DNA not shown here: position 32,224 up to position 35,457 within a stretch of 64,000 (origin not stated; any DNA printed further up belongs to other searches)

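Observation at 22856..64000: ~41 kb island coupling SLH-anchored giant surface proteins to cytoplasmic glycosidase, phosphoesterase and sugar-isomerase genes, organised as two modules split by a recombinase scar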

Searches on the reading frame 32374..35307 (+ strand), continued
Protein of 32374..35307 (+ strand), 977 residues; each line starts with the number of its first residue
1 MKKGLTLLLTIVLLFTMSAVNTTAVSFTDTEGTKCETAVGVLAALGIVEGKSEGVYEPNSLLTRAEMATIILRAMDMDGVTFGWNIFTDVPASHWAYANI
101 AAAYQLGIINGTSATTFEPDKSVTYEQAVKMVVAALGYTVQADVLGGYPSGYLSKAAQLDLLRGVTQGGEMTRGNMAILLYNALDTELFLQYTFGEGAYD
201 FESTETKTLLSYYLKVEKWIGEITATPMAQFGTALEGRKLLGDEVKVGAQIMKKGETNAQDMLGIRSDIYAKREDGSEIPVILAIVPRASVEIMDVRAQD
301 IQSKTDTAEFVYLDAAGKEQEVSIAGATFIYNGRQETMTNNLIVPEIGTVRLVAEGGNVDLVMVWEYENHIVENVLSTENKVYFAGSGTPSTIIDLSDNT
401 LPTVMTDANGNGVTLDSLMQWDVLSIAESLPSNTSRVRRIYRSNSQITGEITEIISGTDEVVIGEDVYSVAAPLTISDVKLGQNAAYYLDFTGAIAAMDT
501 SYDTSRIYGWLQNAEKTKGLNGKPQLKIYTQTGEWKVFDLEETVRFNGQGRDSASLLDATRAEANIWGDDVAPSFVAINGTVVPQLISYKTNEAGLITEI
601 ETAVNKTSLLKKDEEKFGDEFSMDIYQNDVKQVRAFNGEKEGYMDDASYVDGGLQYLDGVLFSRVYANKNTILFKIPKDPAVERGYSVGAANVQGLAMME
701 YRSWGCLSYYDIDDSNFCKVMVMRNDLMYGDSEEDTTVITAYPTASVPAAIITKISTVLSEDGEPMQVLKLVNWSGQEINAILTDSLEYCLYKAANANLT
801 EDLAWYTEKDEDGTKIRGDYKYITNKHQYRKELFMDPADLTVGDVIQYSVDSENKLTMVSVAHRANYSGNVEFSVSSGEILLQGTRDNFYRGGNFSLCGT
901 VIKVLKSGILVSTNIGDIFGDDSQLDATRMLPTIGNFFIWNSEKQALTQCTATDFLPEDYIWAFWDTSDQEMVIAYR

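Call 47: search_protein_families(library=pfam, proteins=[L004:2122-3651:+, L005:2104-3564:+, L016:8324-9841:+, L023:909-2387:+, L007:21545-22993:-, L014:5031-6068:+, L019:8800-9912:+, L023:11035-12126:+, L001:2663-3859:+, L002:7851-8996:+], max_evalue=0.001)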
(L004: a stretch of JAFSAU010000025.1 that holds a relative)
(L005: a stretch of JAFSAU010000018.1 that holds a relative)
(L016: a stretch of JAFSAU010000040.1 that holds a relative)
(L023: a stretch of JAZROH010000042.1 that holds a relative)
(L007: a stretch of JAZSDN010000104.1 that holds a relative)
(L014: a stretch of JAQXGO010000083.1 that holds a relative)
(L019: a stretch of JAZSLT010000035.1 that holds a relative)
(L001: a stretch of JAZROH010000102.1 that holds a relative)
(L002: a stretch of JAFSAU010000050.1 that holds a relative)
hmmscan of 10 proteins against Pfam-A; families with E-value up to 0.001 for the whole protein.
L004:2122-3651:+ (509 aa): 1 family
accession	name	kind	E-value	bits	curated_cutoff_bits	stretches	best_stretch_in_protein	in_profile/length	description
PF02018.23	CBM_4_9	-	2.4e-16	60.8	25.9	2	32-154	1-124/136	Carbohydrate binding domain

L005:2104-3564:+ (486 aa): 0 families

L016:8324-9841:+ (505 aa): 0 families

L023:909-2387:+ (492 aa): 0 families

L007:21545-22993:- (482 aa): 1 family
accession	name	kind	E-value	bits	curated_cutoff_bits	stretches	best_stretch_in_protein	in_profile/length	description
PF00395.25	SLH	-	1.5e-23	82.9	20.8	2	427-470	2-44/44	S-layer homology domain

L014:5031-6068:+ (345 aa): 3 families
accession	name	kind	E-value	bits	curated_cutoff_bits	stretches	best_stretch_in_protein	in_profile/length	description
PF22725.1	GFO_IDH_MocA_C3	-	3.9e-23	82.2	27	1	134-268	2-123/124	GFO/IDH/MocA C-terminal domain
PF01408.29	GFO_IDH_MocA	-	3.2e-19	70.2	24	1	5-115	2-108/120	Oxidoreductase family, NAD-binding Rossmann fold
PF02894.22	GFO_IDH_MocA_C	-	1.6e-14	54.6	22.9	1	137-342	1-218/218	Oxidoreductase family, C-terminal alpha/beta domain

L019:8800-9912:+ (370 aa): 4 families
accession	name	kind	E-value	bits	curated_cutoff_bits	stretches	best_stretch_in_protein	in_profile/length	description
PF22725.1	GFO_IDH_MocA_C3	-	1.1e-30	106.6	27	1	132-257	1-124/124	GFO/IDH/MocA C-terminal domain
PF01408.29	GFO_IDH_MocA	-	2.2e-25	90.1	24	1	4-121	1-117/120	Oxidoreductase family, NAD-binding Rossmann fold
PF02894.22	GFO_IDH_MocA_C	-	8.1e-23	81.8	22.9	1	136-348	1-218/218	Oxidoreductase family, C-terminal alpha/beta domain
PF03807.23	F420_oxidored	-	0.00016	22.7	21.6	1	6-80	2-73/94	NADP oxidoreductase coenzyme F420-dependent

L023:11035-12126:+ (363 aa): 3 families
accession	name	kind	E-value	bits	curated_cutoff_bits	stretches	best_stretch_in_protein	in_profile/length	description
PF01408.29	GFO_IDH_MocA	-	6.3e-16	59.6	24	1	6-129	1-119/120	Oxidoreductase family, NAD-binding Rossmann fold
PF22725.1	GFO_IDH_MocA_C3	-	3.5e-07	30.7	27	1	141-265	4-123/124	GFO/IDH/MocA C-terminal domain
PF02894.22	GFO_IDH_MocA_C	-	4.6e-06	27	22.9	1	142-338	1-198/218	Oxidoreductase family, C-terminal alpha/beta domain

L001:2663-3859:+ (398 aa): 1 family
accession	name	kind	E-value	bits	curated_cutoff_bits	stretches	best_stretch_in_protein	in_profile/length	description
PF02350.25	Epimerase_2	-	2.3e-79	267.2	30.6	1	44-381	7-346/347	UDP-N-acetylglucosamine 2-epimerase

L002:7851-8996:+ (381 aa): 0 families

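Call 48: search_protein_families(library=pfam, proteins=[L001:418-1572:+, L001:1569-2708:+, L001:7262-8695:-, L001:9865-12168:+, L001:12180-13331:+, L003:651-2573:+, L003:2585-3736:+, L003:3733-5049:+, L002:4036-6054:+, L002:6058-7638:+], max_evalue=0.001)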
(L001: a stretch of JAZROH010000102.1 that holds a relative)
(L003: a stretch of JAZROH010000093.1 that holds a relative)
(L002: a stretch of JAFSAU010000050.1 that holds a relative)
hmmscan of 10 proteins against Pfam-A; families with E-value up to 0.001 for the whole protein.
L001:418-1572:+ (384 aa): 1 family
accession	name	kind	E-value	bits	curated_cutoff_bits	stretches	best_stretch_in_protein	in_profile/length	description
PF14907.12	NTP_transf_5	-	7.5e-45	153.9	31.2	1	27-262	3-248/249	Uncharacterised nucleotidyltransferase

L001:1569-2708:+ (379 aa): 5 families
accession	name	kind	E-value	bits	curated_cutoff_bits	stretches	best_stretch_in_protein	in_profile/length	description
PF14667.12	Polysacc_synt_C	-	2.5e-50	169.7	28.7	1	265-375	1-111/111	Polysaccharide biosynthesis C-terminal domain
PF01370.27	Epimerase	-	1.7e-19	70.7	20.9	1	3-196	1-227/240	NAD dependent epimerase/dehydratase family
PF07993.18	NAD_binding_4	-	1.6e-07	31.2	20.1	1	84-188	157-256/258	Male sterility protein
PF02719.21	Polysacc_synt_2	-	3e-06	27.1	20.2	1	73-222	98-243/293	Polysaccharide biosynthesis protein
PF04321.23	RmlD_sub_bind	-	1.2e-05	25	27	0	111-220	123-225/287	RmlD substrate binding domain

L001:7262-8695:- (477 aa): 3 families
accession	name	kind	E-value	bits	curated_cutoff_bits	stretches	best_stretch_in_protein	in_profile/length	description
PF13749.12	HATPase_c_4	-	6.4e-25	87.4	26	1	317-403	1-89/89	Putative ATP-dependent DNA helicase recG C-terminal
PF04326.19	SLFN_AlbA_2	-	2e-14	54.6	25.3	1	19-140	1-118/118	Schlafen, AlbA_2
PF21247.3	Fic-like_C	-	4.7e-05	23.6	27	1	429-474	16-61/64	Filamentation induced by cAMP protein Fic-like, C-terminal domain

L001:9865-12168:+ (767 aa): 6 families
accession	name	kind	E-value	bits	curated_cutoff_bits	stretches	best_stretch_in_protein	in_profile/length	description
PF01580.24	FtsK_SpoIIIE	-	1.1e-68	231.5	24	1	398-588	2-221/221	FtsK/SpoIIIE family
PF17854.6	FtsK_alpha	-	3.2e-34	117.6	22.9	1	292-390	2-101/101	FtsK alpha domain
PF09397.16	FtsK_gamma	-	1.6e-29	101.8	30.6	1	690-751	2-63/63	Ftsk gamma domain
PF13491.11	FtsK_4TM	-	1.8e-11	44.5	23.1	1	54-172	57-170/171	4TM region of DNA translocase FtsK/SpoIIIE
PF01935.23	DUF87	-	5.2e-06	27.2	23.2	1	430-474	17-60/220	Helicase HerA, central domain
PF12846.13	AAA_10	-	1.5e-05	24.7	27.5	0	433-476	20-59/362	AAA-like domain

L001:12180-13331:+ (383 aa): 5 families
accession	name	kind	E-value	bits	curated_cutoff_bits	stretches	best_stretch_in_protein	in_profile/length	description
PF19583.5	ODP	-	2.8e-16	60.4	27.2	1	32-216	3-194/194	ODP family beta lactamase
PF12724.12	Flavodoxin_5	-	3.6e-09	37.5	27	1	244-335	1-86/145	Flavodoxin domain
PF00753.33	Lactamase_B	-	3.4e-07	30.8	22.7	1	33-213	7-194/196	Metallo-beta-lactamase superfamily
PF00258.30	Flavodoxin_1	-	2.5e-06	28.2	25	1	245-322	1-76/143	Flavodoxin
PF03358.20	FMN_red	-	0.00016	21.7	24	1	279-336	57-117/152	NADPH-dependent FMN reductase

L003:651-2573:+ (640 aa): 3 families
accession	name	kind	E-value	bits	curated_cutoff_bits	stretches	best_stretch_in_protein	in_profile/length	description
PF17128.10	DUF5107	-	1.6e-31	109.9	24.4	1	55-335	4-281/310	Domain of unknown function (DUF5107)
PF13174.12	TPR_6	-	7.2e-05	23.6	26.3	0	475-498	2-25/33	Tetratricopeptide repeat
PF07719.23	TPR_2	-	0.00018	21.8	27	0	474-501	2-29/34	Tetratricopeptide repeat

L003:2585-3736:+ (383 aa): 1 family
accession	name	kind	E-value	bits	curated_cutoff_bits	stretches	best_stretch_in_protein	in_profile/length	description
PF18164.7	GNAT_C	-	4.3e-35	121.1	22.8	1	168-378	3-142/142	GNAT-like C-terminal domain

L003:3733-5049:+ (438 aa): 2 families
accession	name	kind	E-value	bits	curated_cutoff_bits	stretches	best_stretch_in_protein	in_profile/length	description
PF16116.10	DUF4832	-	3.8e-13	50.1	29.2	1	314-413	99-201/216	Domain of unknown function (DUF4832)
PF02449.21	Glyco_hydro_42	-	6.2e-05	23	21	1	76-167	32-127/376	Beta-galactosidase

L002:4036-6054:+ (672 aa): 6 families
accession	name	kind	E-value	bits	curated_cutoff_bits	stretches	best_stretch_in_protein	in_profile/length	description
PF00271.37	Helicase_C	-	1.5e-21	77.1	23.5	1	457-565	7-108/110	Helicase conserved C-terminal domain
PF00270.35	DEAD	-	4e-20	72.7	26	1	258-415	2-163/167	DEAD/DEAH box helicase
PF17191.10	RecG_wedge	-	2.2e-17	63.6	23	1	12-165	6-157/162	RecG wedge domain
PF19833.4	RecG_dom3_C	-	2.1e-10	41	26.8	1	594-654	2-63/87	ATP-dependent DNA helicase RecG, domain 3, C-terminal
PF04851.21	ResIII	-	2.2e-08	34.6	22.5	1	255-411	3-162/164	Type III restriction enzyme, res subunit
PF22590.2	Cas3-like_C_2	-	1.4e-07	32.1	27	1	498-566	30-104/106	CRISPR-associated nuclease/helicase Cas3, C-terminal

L002:6058-7638:+ (526 aa): 3 families
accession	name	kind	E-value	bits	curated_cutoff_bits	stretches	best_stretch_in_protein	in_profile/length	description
PF13091.12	PLDc_2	-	2.9e-41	140.8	27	2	368-493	2-130/132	PLD-like domain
PF00614.28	PLDc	-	2.5e-15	56.2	21.9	2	261-287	2-28/28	Phospholipase D Active site motif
PF13396.11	PLDc_N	-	4.6e-09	36.5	23.3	1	66-105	1-39/42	Phospholipase_D-nuclease N-terminal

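Call 57: search_protein_families(library=ncbifam, proteins=[window:32374-35307:+], max_evalue=0.01)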
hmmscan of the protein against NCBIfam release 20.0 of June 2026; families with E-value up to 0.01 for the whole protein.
window:32374-35307:+ (977 aa): 1 family
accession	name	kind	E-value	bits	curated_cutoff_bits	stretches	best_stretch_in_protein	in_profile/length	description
NF033190.2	inl_like_NEAT_1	exception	8.6e-13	47.4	1275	1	25-135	641-751/754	NEAT domain-containing leucine-rich repeat protein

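Call 81: fold_search(model_id=the predicted structure, library=viral)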
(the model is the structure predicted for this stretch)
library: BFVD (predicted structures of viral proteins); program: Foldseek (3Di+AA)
matches with E <= 10: 755; with E <= 0.001: 6
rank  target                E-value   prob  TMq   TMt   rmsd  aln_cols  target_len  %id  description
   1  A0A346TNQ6            6.8e-07  1.00  0.14  0.20   4.6       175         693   23  (no name in the UniProt tables at hand)
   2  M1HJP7                7.4e-06  0.92  0.10  0.12  26.5       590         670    9  (no name in the UniProt tables at hand)
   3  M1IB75                9.9e-05  0.75  0.08  0.14  24.2       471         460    9  (no name in the UniProt tables at hand)
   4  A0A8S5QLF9            1.8e-04  1.00  0.15  0.20   5.3       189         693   26  S-layer homology domain (Fragment) [Podoviridae sp. ctdRZ1]
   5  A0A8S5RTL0            2.0e-04  1.00  0.14  0.59   4.8       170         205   20  SLH domain-containing protein (Fragment) [Caudovirales sp. gcode 4]
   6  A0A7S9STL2            3.6e-04  0.41  0.06  0.13  25.5       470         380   11  S1 motif domain-containing protein [Virus NIOZ-UU157]
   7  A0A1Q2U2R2            2.3e-03  0.10  0.08  0.08  23.8       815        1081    9  Phage minor tail protein [Vibrio phage pTD1]
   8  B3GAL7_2              3.0e-03  0.05  0.06  0.06  38.5      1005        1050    8  AMDV3_1 [uncultured virus]
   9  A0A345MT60            3.4e-03  0.05  0.06  0.06  33.7       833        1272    8  Stabilization protein [crAssphage sp. isolate ctbg_1]
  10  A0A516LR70            7.2e-03  0.80  0.06  0.19  18.7       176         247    8  (no name in the UniProt tables at hand)
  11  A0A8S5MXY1            7.2e-03  0.04  0.06  0.06  40.8       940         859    9  Stabilization protein [Myoviridae sp. ctRRy11]
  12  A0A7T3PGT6            8.5e-03  0.03  0.06  0.06  36.8      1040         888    9  Virion structural protein [Achromobacter phage vB_AchrS_AchV4]
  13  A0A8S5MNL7            8.9e-03  1.00  0.12  0.19   5.8       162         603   15  S-layer homology domain [Siphoviridae sp. ctZZK17]
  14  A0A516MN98            8.9e-03  0.08  0.07  0.08  25.4       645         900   12  (no name in the UniProt tables at hand)
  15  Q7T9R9                1.1e-02  0.28  0.09  0.18  18.6       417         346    9  Lef-3 [Adoxophyes orana granulovirus]
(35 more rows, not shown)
